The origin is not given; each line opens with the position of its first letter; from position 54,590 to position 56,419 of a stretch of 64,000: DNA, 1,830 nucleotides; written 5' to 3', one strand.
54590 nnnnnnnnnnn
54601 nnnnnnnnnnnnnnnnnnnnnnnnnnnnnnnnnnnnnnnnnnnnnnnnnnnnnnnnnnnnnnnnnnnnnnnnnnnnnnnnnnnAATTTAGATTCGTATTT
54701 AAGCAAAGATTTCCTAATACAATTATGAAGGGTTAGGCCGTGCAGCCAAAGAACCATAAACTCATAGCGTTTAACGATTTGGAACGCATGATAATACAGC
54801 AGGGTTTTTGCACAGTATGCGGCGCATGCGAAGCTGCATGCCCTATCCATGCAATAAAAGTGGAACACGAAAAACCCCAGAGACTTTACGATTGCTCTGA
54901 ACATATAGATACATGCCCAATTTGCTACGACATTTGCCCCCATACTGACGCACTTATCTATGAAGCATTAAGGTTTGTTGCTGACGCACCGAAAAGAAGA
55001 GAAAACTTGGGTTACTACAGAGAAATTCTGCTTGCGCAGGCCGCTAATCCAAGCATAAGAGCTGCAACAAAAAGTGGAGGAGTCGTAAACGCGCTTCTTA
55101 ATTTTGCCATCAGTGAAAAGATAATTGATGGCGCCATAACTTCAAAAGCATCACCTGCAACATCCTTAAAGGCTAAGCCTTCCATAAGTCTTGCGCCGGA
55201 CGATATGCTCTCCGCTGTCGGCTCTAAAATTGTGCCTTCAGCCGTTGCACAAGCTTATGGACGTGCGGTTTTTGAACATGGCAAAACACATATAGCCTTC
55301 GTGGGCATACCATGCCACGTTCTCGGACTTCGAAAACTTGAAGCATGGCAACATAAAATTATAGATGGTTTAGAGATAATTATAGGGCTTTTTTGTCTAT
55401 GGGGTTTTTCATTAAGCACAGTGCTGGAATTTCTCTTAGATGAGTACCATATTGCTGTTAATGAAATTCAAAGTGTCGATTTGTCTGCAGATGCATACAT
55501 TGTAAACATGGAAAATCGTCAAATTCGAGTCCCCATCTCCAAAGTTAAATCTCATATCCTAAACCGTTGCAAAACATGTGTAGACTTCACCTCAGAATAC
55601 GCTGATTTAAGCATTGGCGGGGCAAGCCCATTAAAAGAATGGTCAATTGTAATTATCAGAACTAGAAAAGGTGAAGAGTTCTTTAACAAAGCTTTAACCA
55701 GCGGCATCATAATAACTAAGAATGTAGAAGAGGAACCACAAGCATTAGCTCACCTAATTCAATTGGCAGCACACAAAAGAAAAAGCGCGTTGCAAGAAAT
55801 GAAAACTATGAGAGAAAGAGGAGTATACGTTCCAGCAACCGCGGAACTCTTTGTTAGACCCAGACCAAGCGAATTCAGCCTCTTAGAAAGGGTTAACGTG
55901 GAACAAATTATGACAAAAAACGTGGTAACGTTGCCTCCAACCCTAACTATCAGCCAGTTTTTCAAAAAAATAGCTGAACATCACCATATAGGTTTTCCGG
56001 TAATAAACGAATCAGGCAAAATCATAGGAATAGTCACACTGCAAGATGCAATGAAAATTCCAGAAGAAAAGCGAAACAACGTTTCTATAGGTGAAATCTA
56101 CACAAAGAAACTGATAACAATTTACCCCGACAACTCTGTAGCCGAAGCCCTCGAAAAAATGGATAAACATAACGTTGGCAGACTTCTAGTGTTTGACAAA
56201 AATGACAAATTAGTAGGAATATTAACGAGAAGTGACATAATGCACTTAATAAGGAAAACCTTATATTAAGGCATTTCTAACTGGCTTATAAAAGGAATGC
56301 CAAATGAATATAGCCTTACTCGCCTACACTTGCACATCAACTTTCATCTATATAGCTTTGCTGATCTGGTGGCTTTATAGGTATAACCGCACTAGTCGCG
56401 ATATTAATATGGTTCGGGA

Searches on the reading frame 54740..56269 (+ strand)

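Call 3: search_protein_families(library=pfam, proteins=[window:54740-56269:+], max_evalue=0.01)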
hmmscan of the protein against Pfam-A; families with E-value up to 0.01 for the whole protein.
window:54740-56269:+ (509 aa): 7 families
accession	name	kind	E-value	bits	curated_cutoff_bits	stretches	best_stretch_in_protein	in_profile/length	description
PF04432.18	FrhB_FdhB_C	-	3.8e-33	114.9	23.3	1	184-331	3-149/150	Coenzyme F420 hydrogenase/dehydrogenase, beta subunit C terminus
PF00571.33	CBS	-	7.3e-33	113.1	24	2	450-505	1-56/57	CBS domain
PF04422.18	FrhB_FdhB_N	-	6.8e-13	49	22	1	97-170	2-74/78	Coenzyme F420 hydrogenase/dehydrogenase, beta subunit N-term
PF00037.32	Fer4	-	0.00018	21.6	21.1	1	19-40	3-24/24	4Fe-4S binding domain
PF13187.11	Fer4_9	-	0.0016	18.8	27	1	24-68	2-49/52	4Fe-4S dicluster domain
PF12797.12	Fer4_2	-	0.0041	17.4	24.5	1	16-35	2-21/22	4Fe-4S binding domain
PF13484.11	Fer4_16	-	0.0096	17.1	30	0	58-86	4-29/66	4Fe-4S double cluster binding domain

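Call 32: search_protein_families(library=ncbifam, proteins=[window:54740-56269:+], max_evalue=0.00001)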
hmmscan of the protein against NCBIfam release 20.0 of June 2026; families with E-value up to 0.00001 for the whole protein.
window:54740-56269:+ (509 aa): 29 families (the best 25 are shown)
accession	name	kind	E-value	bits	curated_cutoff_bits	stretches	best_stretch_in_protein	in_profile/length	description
NF006807.0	PRK09325.1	subfamily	1.5e-52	178.4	269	1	88-365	2-282/283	coenzyme F420-reducing hydrogenase subunit beta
TIGR03289.1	frhB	equivalog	4e-46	157.3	331.5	1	90-359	1-273/275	coenzyme F420 hydrogenase subunit beta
NF006808.0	PRK09326.1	equivalog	2.3e-30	105.7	444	1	18-346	8-321/341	F420H2 dehydrogenase subunit F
NF040616.1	F420_dehyd_FpoF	exception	1.1e-29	103.5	475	1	18-343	7-314/337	F420H2 dehydrogenase subunit FpoF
NF041552.1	TF_PrdR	equivalog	1.5e-15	56.5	795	1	383-503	4-124/577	sigma-54 dependent transcriptional regulator PrdR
NF038279.1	TF_CBS_SpxR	exception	1e-14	54.1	600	1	387-506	190-307/427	CBS-HotDog domain-containing transcription factor SpxR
TIGR01302.1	IMP_dehydrog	equivalog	1.7e-13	50.3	481.5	1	387-502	82-198/450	IMP dehydrogenase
NF053603.1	HhpR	exception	3.7e-11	42.7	520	1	386-502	2-115/282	CBS domain-containing high hydrostatic pressure regulator HhpR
NF011447.0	PRK14869.2-3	equivalog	1.5e-10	40.3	522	0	452-508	72-128/540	putative manganese-dependent inorganic diphosphatase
NF041630.1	CBS_CbpB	equivalog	7e-10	38.9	125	0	438-508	71-139/143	cyclic-di-AMP-binding protein CbpB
NF005869.0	PRK07807.1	equivalog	1.3e-08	34.4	549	1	383-509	87-206/479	GuaB1 family IMP dehydrogenase-related protein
NF011443.0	PRK14869.1-5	equivalog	1.6e-08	33.5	335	0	450-502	71-123/546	putative manganese-dependent inorganic diphosphatase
NF011448.0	PRK14869.2-4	equivalog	2.2e-08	32.8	562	0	450-504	76-130/563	putative manganese-dependent inorganic diphosphatase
TIGR03294.1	FrhG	equivalog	2.5e-08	33.9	245.5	1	13-69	165-218/228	coenzyme F420 hydrogenase subunit gamma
TIGR01186.1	proV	subfamily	8.5e-08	31.7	326.6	1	385-505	242-358/363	betaine/proline/choline family ABC transporter ATP-binding protein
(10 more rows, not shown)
